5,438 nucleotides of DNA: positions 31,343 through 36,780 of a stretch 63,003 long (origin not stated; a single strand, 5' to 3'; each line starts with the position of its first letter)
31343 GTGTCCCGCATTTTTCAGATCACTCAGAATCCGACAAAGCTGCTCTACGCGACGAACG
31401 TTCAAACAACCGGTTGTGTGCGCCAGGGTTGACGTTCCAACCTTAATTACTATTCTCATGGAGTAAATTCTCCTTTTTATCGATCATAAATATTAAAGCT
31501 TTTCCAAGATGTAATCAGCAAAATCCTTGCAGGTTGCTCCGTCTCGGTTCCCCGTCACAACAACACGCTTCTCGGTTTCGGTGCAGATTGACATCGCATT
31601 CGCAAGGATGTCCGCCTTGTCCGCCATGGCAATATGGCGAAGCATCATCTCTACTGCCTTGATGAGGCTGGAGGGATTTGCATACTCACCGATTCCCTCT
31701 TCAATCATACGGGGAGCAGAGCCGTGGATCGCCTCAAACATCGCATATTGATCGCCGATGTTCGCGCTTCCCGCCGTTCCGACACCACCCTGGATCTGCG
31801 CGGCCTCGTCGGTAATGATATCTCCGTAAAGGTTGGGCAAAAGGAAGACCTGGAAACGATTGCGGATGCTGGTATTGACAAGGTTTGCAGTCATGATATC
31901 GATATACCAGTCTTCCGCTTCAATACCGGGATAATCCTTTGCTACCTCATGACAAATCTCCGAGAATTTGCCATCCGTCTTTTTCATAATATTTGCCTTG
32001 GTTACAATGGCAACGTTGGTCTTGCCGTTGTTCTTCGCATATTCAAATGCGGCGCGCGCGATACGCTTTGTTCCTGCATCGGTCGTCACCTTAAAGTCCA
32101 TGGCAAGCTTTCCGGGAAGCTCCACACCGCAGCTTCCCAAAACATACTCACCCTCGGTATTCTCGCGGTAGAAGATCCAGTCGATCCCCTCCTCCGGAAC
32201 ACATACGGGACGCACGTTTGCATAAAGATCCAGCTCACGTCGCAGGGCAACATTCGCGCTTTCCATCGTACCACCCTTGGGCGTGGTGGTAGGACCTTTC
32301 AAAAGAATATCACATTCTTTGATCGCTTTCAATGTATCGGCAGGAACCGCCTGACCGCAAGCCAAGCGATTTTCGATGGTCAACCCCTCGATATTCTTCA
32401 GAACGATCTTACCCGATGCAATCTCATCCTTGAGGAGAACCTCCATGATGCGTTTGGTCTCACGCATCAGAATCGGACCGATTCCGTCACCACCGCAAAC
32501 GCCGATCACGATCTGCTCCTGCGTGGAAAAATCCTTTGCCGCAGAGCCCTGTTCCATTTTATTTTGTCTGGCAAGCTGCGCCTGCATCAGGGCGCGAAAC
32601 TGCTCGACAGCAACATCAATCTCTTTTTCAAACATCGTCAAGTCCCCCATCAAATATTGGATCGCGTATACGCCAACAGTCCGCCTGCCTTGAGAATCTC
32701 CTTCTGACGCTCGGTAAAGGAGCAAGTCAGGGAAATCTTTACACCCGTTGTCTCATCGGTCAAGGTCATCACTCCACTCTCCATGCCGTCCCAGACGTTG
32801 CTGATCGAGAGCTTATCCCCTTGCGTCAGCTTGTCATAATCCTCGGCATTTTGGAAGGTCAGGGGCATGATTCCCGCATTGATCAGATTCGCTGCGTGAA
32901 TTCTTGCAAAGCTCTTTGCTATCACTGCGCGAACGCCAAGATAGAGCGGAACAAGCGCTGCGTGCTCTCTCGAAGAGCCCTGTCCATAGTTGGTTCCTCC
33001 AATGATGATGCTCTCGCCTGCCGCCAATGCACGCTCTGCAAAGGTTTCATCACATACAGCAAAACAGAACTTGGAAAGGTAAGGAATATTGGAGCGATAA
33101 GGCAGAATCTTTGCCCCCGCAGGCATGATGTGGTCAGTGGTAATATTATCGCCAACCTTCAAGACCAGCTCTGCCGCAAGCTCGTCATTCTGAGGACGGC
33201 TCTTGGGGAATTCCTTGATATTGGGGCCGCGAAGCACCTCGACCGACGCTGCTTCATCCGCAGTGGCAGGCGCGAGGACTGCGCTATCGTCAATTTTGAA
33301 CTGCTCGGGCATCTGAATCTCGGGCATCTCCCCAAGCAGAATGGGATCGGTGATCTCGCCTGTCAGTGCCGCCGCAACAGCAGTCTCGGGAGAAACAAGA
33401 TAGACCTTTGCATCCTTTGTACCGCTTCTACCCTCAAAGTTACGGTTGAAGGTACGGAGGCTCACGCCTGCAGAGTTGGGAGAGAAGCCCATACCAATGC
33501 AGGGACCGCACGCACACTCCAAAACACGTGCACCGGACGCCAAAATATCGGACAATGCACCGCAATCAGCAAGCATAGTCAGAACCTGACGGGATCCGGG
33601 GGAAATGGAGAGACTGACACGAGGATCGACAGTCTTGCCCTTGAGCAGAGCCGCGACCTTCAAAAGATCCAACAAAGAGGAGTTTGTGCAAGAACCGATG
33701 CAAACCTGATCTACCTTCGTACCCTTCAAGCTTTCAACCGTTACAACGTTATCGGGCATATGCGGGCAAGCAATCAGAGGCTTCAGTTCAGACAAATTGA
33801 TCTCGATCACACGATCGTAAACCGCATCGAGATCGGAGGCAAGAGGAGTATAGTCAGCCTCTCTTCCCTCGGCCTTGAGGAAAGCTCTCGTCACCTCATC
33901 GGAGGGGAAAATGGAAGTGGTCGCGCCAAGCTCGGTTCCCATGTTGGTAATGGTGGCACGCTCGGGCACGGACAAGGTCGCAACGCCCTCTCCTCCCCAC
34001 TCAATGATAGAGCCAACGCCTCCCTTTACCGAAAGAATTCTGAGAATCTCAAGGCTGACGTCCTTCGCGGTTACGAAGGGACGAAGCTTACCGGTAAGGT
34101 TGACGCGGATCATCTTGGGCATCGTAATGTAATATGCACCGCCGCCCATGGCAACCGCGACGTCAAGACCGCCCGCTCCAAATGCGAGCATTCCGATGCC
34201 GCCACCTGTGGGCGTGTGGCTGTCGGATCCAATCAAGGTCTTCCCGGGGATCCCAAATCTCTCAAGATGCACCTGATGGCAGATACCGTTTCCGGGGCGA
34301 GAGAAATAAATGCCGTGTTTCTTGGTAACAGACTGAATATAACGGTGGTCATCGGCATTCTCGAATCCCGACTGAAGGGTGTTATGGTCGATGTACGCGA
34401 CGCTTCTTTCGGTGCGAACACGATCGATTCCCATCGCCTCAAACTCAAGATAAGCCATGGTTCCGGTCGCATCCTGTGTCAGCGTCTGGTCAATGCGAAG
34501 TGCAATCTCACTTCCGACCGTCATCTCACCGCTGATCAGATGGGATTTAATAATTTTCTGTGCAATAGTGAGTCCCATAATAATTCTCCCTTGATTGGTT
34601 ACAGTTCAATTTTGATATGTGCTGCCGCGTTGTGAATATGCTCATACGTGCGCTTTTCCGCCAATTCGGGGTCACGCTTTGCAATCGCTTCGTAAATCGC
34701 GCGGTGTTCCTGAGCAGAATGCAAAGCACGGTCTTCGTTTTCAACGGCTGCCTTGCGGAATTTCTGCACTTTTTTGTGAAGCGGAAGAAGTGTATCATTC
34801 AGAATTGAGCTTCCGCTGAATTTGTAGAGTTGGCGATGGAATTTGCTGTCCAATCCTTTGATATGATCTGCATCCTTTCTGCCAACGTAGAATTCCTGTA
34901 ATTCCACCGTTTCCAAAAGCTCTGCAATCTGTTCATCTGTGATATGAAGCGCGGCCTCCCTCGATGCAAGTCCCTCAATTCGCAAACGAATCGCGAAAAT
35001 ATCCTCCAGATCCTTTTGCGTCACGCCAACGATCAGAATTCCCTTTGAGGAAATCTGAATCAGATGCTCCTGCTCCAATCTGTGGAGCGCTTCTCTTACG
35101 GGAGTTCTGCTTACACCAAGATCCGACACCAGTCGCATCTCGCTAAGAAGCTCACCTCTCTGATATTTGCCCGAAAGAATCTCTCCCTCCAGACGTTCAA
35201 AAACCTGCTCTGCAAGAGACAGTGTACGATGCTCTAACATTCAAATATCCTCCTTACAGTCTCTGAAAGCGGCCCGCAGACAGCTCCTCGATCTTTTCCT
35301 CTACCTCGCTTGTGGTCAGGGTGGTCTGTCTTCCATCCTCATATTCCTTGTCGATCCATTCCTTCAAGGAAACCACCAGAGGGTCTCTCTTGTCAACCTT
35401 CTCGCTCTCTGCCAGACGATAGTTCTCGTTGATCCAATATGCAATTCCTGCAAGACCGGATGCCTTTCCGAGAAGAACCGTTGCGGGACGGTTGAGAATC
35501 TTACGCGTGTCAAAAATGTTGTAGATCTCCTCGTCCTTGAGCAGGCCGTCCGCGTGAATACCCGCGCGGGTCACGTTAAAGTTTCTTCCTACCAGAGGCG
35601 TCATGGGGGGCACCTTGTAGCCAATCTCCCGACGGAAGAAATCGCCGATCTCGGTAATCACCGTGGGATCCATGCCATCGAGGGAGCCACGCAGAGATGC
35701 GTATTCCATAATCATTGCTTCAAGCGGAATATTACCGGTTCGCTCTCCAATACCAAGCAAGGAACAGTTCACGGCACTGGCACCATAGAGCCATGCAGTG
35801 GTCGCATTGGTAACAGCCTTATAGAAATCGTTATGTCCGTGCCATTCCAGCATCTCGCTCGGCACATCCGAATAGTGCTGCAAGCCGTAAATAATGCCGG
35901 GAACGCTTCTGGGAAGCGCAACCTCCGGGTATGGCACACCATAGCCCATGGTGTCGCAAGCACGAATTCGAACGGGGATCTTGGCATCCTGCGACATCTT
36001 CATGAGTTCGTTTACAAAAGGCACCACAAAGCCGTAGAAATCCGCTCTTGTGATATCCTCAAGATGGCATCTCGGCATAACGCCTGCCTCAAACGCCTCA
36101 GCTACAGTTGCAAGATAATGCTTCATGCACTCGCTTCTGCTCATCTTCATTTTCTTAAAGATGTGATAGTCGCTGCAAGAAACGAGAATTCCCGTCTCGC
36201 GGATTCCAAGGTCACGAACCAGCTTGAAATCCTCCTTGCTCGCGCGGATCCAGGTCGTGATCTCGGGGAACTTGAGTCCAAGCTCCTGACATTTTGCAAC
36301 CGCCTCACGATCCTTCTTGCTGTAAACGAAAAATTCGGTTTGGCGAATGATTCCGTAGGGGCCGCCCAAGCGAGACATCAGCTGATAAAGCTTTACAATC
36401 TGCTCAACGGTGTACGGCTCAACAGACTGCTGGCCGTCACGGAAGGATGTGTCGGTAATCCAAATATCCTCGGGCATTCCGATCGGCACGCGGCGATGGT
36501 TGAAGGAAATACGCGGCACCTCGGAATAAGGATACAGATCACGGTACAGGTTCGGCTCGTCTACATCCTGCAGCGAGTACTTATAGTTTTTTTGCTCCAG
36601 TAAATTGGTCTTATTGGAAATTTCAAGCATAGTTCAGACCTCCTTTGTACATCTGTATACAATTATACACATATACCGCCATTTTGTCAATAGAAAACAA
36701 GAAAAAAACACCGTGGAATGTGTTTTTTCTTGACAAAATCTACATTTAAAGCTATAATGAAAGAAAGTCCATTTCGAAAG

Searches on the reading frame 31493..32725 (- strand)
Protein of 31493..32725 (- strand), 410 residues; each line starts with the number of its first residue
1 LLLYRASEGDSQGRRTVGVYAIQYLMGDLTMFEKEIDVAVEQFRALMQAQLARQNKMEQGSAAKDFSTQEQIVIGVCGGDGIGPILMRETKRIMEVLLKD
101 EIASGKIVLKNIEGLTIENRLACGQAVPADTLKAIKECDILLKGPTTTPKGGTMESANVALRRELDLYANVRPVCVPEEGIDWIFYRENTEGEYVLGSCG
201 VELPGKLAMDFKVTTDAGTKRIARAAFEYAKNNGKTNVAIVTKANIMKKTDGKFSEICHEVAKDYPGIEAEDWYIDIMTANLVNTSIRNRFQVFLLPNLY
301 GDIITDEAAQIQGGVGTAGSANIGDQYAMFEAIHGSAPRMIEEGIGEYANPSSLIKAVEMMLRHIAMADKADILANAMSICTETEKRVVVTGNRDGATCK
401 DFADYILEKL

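Call 67: search_protein_families(library=pfam, proteins=[window:31493-32725:-], max_evalue=0.00001)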
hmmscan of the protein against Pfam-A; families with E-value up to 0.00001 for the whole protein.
window:31493-32725:- (410 aa): 1 family
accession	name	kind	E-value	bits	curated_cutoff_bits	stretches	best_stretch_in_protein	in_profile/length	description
PF00180.25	Iso_dh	-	7.4e-70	236.4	27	1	74-404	2-346/348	Isocitrate/isopropylmalate dehydrogenase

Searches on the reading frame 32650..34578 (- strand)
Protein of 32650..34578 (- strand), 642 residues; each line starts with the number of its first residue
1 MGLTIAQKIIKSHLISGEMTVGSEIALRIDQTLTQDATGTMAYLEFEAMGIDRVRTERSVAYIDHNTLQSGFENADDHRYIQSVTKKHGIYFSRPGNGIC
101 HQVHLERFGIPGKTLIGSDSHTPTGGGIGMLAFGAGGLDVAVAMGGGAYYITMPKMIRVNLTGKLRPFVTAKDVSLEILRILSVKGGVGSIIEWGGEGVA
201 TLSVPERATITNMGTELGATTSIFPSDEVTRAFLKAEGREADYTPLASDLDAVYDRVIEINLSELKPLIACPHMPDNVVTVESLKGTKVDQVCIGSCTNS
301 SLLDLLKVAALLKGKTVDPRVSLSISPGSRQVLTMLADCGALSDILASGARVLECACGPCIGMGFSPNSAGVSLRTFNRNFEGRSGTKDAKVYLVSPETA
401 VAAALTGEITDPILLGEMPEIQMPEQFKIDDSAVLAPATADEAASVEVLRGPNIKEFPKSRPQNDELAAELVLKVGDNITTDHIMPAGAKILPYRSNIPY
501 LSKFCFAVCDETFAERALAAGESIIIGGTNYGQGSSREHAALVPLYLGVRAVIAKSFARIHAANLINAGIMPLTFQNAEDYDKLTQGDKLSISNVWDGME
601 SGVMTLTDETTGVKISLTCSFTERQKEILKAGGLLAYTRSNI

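Call 67: search_protein_families(library=pfam, proteins=[window:32650-34578:-], max_evalue=0.00001)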
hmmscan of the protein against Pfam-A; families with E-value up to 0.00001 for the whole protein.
window:32650-34578:- (642 aa): 2 families
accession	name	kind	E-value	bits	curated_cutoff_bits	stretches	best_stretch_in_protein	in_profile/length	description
PF00330.25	Aconitase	-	4.1e-108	362.7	28.7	2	7-283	1-305/463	Aconitase family (aconitate hydratase)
PF00694.25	Aconitase_C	-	1.2e-22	81.1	22.8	1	522-577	75-130/131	Aconitase C-terminal domain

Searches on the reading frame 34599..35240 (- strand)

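Call 67: search_protein_families(library=pfam, proteins=[window:34599-35240:-], max_evalue=0.00001)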
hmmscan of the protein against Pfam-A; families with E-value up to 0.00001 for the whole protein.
window:34599-35240:- (213 aa): 2 families
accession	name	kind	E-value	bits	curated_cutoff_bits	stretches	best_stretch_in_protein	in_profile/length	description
PF07729.17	FCD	-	4.8e-28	98.5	24.3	1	80-203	1-124/125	FCD domain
PF00392.27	GntR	-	2.3e-16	59.7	27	1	9-65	1-58/64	Bacterial regulatory proteins, gntR family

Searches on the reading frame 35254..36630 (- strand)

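Call 68: search_protein_families(library=pfam, proteins=[window:35254-36630:-], max_evalue=0.00001)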
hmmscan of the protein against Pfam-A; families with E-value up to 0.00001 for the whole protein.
window:35254-36630:- (458 aa): 1 family
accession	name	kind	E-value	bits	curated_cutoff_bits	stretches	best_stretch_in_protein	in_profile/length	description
PF00682.25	HMGL-like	-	1.2e-31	110.5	29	1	57-327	3-255/260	HMGL-like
